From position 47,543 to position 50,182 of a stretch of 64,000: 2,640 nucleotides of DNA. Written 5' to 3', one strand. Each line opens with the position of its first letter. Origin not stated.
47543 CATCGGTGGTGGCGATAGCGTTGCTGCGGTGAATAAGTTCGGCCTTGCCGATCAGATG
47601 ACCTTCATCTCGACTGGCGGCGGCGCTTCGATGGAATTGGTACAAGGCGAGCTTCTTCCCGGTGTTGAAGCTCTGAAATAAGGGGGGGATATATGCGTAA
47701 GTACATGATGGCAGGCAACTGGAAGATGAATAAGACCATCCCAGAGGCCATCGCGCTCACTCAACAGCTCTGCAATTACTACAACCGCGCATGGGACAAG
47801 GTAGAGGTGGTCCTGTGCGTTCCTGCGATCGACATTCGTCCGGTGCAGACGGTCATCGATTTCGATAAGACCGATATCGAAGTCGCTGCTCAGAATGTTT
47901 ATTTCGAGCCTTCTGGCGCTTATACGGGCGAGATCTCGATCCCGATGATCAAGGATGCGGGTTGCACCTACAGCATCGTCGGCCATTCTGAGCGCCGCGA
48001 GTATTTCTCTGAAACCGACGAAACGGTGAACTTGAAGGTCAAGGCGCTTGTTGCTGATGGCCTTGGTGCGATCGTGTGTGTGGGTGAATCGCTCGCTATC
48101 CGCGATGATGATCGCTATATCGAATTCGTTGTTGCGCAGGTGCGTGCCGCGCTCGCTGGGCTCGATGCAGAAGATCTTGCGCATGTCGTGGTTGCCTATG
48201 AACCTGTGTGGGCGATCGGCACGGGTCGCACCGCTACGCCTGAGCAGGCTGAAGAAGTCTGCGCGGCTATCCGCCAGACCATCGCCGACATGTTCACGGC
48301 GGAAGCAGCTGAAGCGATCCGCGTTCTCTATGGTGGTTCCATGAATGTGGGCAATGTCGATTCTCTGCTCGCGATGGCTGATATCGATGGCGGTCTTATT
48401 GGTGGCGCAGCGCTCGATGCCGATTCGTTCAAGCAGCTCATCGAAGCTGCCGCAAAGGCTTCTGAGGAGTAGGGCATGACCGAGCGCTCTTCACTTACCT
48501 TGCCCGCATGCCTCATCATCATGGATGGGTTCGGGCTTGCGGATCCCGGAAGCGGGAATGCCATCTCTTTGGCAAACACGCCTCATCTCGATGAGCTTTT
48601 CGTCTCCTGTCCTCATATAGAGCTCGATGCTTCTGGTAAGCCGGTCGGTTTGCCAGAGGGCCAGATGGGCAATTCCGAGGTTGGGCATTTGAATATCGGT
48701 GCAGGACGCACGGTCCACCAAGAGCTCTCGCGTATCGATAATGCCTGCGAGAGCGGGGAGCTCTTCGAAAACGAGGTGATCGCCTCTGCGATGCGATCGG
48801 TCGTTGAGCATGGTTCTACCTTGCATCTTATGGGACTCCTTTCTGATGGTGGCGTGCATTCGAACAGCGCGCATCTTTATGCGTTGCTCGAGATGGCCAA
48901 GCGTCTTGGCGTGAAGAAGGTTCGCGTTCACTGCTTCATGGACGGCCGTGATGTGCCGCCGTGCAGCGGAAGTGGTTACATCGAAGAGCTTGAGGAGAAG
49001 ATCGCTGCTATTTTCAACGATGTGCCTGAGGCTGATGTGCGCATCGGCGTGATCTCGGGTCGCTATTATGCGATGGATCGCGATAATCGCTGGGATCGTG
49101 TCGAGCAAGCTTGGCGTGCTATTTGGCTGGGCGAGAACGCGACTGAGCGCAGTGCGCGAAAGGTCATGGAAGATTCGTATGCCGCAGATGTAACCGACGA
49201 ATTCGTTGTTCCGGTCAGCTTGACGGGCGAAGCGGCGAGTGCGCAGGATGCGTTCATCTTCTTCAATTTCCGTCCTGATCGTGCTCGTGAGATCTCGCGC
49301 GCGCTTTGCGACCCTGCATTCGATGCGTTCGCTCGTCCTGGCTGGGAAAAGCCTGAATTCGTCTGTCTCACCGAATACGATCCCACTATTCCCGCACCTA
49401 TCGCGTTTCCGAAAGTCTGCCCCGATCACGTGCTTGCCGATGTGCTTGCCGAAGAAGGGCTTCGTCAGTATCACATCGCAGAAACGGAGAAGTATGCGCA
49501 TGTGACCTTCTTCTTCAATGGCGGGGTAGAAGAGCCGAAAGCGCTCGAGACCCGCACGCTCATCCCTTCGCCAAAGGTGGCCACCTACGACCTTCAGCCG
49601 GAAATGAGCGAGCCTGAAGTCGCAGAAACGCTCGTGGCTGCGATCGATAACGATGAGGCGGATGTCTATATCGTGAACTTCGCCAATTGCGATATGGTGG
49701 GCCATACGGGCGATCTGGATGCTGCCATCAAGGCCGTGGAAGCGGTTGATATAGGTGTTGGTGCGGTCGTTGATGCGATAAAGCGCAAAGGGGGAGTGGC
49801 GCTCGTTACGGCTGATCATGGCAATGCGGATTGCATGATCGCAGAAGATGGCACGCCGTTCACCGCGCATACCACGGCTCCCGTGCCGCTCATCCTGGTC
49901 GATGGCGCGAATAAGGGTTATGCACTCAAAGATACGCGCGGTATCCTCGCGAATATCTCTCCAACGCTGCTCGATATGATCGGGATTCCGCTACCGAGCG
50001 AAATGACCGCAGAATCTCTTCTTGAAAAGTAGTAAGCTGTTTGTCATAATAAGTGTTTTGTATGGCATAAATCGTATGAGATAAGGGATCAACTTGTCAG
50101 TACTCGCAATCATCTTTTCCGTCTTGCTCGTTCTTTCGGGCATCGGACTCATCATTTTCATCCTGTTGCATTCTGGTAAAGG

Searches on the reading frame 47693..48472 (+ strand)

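Call 26: search_protein_families(library=pfam, proteins=[window:47693-48472:+])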
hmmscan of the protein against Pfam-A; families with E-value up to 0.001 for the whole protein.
window:47693-48472:+ (259 aa): 1 family
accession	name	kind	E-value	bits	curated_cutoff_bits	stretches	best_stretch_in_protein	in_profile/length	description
PF00121.24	TIM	-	5.3e-92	308.2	20.1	1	5-252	2-244/245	Triosephosphate isomerase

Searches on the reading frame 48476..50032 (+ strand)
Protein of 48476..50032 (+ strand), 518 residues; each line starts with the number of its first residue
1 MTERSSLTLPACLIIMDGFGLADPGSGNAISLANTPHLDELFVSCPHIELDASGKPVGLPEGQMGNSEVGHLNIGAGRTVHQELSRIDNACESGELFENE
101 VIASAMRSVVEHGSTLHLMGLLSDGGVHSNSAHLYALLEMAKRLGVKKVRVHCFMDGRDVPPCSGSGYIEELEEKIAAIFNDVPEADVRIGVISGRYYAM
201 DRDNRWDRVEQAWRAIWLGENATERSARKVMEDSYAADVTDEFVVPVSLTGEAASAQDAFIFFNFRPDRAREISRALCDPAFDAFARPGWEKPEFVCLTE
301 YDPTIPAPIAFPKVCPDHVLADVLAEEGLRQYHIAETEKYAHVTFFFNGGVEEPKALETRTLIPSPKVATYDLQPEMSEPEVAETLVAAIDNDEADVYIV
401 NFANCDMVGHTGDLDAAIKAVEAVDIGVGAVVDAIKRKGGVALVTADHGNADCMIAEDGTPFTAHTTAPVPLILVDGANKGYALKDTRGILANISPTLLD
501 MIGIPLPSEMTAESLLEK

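Call 26: search_protein_families(library=pfam, proteins=[window:48476-50032:+])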
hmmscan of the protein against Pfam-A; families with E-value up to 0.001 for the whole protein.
window:48476-50032:+ (518 aa): 3 families
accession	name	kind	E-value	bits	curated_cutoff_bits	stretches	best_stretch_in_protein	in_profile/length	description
PF06415.18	iPGM_N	-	8.8e-76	254.6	27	1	87-302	1-216/217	BPG-independent PGAM N-terminus (iPGM_N)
PF01676.23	Metalloenzyme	-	8.5e-74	248.7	24.3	1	11-504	3-250/252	Metalloenzyme superfamily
PF01663.27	Phosphodiest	-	0.00012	22.3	23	1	385-453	147-224/342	Type I phosphodiesterase / nucleotide pyrophosphatase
